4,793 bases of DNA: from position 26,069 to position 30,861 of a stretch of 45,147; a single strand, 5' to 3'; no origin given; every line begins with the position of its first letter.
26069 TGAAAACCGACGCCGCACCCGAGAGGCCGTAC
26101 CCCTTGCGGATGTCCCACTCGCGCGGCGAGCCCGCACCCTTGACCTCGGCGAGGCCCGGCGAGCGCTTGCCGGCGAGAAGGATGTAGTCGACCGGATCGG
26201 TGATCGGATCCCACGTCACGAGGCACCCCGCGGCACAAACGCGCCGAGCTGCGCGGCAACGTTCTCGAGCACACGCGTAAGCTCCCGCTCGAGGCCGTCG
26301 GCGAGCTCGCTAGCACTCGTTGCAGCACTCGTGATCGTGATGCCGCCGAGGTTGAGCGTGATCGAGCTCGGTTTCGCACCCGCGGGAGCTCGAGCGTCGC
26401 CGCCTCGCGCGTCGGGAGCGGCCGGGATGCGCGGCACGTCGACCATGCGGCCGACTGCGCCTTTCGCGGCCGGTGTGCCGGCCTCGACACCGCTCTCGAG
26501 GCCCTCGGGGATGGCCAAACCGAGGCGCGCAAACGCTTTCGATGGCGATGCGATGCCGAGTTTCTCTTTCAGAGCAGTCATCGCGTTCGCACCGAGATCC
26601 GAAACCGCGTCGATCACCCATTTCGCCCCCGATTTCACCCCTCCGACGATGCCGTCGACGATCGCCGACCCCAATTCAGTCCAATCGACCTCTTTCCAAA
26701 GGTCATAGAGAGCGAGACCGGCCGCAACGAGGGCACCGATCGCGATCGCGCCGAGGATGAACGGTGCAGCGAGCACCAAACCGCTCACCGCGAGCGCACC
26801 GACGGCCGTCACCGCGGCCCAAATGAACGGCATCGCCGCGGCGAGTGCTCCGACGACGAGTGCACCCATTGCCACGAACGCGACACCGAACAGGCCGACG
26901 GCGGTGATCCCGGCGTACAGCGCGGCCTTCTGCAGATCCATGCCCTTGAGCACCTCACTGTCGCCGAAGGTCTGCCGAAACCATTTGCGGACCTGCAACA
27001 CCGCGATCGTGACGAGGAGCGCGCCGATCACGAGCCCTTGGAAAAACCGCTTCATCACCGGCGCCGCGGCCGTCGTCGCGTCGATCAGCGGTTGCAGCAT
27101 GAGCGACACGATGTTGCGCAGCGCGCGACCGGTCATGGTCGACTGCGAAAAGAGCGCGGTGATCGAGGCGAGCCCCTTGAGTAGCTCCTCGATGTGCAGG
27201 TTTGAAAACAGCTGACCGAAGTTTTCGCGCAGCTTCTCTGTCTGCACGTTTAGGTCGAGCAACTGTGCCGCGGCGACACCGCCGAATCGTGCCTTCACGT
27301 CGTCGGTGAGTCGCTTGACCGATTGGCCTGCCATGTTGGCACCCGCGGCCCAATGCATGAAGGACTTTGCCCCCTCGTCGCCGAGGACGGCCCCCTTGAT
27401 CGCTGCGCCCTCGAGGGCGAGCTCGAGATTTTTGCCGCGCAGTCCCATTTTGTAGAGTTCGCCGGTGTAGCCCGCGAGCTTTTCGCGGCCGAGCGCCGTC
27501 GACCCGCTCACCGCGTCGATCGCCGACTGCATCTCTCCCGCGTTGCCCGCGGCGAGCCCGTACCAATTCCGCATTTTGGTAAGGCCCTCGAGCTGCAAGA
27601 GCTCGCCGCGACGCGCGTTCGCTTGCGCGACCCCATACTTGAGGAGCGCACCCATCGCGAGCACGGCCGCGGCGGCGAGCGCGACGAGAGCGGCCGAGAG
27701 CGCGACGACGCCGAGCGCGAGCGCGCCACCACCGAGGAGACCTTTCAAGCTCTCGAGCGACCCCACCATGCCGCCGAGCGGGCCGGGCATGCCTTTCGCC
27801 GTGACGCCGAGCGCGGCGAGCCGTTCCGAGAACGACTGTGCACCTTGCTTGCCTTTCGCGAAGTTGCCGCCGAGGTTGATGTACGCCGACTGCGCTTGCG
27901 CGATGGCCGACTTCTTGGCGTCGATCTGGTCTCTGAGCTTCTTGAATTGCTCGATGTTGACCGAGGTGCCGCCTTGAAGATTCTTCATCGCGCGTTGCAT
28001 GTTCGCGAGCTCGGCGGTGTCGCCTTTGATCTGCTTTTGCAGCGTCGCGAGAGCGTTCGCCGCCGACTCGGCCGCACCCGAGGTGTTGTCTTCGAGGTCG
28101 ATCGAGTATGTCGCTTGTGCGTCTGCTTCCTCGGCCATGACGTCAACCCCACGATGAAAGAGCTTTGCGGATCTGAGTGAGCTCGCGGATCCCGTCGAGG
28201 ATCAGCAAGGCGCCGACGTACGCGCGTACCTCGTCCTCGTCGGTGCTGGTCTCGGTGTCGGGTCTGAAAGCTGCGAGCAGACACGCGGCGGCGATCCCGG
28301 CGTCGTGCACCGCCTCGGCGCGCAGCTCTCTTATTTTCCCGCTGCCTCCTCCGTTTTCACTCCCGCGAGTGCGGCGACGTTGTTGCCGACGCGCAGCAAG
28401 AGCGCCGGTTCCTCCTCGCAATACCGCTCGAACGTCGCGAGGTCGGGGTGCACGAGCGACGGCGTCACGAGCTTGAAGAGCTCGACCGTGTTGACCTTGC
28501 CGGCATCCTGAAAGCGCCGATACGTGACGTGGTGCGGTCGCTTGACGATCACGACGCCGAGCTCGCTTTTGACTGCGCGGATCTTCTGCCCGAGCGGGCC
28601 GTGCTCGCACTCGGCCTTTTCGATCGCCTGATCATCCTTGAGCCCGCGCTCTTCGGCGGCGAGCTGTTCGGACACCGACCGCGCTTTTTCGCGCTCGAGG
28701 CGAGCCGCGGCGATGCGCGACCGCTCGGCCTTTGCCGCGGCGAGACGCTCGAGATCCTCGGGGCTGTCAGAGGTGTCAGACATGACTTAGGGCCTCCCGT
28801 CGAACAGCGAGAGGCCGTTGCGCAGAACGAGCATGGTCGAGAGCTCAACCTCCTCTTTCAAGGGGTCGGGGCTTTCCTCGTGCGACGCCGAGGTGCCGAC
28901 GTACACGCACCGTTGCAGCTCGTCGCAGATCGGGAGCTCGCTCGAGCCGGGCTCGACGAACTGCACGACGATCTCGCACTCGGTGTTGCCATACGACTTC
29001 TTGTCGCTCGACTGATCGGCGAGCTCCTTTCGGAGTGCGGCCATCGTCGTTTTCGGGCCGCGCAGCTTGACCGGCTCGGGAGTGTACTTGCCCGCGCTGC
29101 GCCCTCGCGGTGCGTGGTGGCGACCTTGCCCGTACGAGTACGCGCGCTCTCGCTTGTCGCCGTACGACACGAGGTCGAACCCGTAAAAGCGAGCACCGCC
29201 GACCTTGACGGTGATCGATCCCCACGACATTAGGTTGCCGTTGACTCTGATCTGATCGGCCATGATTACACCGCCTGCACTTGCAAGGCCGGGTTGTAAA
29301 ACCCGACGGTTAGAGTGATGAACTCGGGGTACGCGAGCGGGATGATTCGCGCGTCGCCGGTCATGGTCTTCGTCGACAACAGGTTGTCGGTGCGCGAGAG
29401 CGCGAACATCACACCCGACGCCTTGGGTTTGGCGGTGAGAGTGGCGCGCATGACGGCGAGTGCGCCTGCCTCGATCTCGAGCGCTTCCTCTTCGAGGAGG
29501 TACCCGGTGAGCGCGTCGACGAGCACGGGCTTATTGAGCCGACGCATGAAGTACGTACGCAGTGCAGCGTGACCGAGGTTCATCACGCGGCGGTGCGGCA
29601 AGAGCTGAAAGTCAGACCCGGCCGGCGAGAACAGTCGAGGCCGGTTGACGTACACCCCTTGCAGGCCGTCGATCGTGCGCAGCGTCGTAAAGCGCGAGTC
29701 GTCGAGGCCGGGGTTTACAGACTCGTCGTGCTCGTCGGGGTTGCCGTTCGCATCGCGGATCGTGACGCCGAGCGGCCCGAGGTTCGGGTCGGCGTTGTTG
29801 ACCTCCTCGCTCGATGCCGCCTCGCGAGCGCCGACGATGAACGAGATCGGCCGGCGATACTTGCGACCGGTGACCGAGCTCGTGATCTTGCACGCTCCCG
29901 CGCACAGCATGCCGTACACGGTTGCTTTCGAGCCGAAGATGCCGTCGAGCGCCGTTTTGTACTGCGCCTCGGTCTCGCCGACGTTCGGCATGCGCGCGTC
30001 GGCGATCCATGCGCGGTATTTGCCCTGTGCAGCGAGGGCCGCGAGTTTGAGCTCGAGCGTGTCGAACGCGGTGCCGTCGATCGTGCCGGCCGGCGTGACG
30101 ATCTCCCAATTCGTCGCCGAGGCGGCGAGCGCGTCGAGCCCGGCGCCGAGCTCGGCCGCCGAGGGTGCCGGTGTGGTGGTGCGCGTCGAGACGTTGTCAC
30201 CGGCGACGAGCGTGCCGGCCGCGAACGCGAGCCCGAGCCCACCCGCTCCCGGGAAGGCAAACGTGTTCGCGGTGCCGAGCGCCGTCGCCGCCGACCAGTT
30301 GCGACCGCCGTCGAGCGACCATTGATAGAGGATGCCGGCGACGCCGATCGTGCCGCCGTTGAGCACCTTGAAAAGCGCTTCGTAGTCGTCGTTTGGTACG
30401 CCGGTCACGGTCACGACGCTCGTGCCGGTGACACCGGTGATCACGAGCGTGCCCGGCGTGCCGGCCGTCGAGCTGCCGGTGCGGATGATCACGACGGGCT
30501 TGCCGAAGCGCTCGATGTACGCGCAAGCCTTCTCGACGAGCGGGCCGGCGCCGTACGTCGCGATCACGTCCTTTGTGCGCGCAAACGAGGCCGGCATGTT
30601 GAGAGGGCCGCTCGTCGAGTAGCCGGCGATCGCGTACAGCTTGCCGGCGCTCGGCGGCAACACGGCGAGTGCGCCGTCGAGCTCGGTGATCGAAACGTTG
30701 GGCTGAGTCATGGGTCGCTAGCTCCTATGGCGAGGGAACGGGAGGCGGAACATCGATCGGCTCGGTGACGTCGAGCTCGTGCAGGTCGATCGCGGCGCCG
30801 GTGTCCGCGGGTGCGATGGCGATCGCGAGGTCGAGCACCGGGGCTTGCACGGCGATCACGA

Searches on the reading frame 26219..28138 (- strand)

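Call 97: search_protein_families(library=phrogs, proteins=[window:26219-28138:-], max_evalue=0.00001)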
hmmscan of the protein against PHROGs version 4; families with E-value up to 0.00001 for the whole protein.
window:26219-28138:- (640 aa): 10 families
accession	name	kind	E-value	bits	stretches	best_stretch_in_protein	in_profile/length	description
phrog_58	-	tail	1.2e-14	54.7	1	484-594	916-1022/1544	tail length tape measure protein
phrog_5493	-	tail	1.5e-10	41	1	479-567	937-1025/1102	tail length tape measure protein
phrog_1686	-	tail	2.3e-10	40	1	487-567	1051-1132/1224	tail length tape measure protein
phrog_1204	-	tail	2.4e-10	40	1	486-572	1291-1372/1483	tail protein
phrog_5690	-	unknown function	4.2e-09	36.6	1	487-593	696-787/907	-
phrog_4372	-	tail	7.2e-09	34.6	1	488-562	1279-1353/1681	tail length tape measure protein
phrog_5218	-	unknown function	2.2e-08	33.7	1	487-563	1345-1422/1599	-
phrog_25849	-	unknown function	1e-06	28.7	1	483-556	275-348/544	-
phrog_1272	-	tail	1.2e-06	27.5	1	488-559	1440-1512/1606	tail length tape measure protein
phrog_27817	-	unknown function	2.7e-06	28.2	1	523-574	9-62/208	-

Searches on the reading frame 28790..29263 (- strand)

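Call 97: search_protein_families(library=phrogs, proteins=[window:28790-29263:-], max_evalue=0.00001)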
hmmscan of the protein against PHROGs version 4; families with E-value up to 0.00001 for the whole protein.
window:28790-29263:- (158 aa): 1 family
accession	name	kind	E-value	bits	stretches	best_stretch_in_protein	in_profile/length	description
phrog_9206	-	head and packaging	3e-06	27.2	1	3-62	16-74/501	major head protein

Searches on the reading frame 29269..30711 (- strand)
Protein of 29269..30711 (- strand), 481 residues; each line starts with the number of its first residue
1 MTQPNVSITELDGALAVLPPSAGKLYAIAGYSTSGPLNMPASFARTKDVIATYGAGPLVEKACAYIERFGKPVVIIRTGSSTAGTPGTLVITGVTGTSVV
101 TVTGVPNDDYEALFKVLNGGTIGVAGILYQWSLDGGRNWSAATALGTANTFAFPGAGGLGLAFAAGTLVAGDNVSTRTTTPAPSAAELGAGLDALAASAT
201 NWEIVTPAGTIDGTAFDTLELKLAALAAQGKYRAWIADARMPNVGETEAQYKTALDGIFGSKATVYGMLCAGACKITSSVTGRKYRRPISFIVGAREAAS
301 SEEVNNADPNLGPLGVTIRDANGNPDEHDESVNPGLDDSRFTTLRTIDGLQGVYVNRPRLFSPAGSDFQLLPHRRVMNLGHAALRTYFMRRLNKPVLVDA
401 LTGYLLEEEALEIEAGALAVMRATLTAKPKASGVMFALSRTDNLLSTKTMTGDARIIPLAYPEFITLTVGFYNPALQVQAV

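Call 23: find_encoding_contigs(protein=window:29269-30711:-, flank=10000, max_places=3)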
Protein window:29269-30711:- (481 aa): 1 contig read that carries it; 1 place shown.
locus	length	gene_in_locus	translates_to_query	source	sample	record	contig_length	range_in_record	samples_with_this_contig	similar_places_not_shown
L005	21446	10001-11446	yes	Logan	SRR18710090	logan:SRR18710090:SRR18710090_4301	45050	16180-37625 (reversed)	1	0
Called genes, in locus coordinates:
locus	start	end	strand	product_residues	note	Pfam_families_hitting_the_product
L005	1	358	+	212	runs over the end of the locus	-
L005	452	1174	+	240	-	-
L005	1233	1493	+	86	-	-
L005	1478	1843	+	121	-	-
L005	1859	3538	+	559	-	-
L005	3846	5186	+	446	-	PF06074:Portal_Mu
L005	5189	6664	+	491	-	PF00574:CLP_protease (faint), PF25145:NfeD1b_N, PF01343:Peptidase_S49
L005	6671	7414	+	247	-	-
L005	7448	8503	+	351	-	PF10124:Mu-like_gpT (weak), PF25209:Phage_capsid_4 (weak)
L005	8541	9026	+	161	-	PF07030:Phage_Mu_Gp36 (weak)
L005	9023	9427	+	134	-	-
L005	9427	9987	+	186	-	-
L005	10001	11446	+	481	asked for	PF10758:DUF2586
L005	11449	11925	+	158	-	-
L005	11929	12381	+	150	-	PF20941:DUF6848 (weak)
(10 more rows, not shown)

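Call 97: search_protein_families(library=phrogs, proteins=[window:29269-30711:-], max_evalue=0.00001)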
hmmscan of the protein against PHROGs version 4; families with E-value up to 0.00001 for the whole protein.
window:29269-30711:- (481 aa): 1 family
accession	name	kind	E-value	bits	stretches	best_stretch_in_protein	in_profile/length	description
phrog_907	-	tail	2.6e-21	77.2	1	1-474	1-373/376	tail sheath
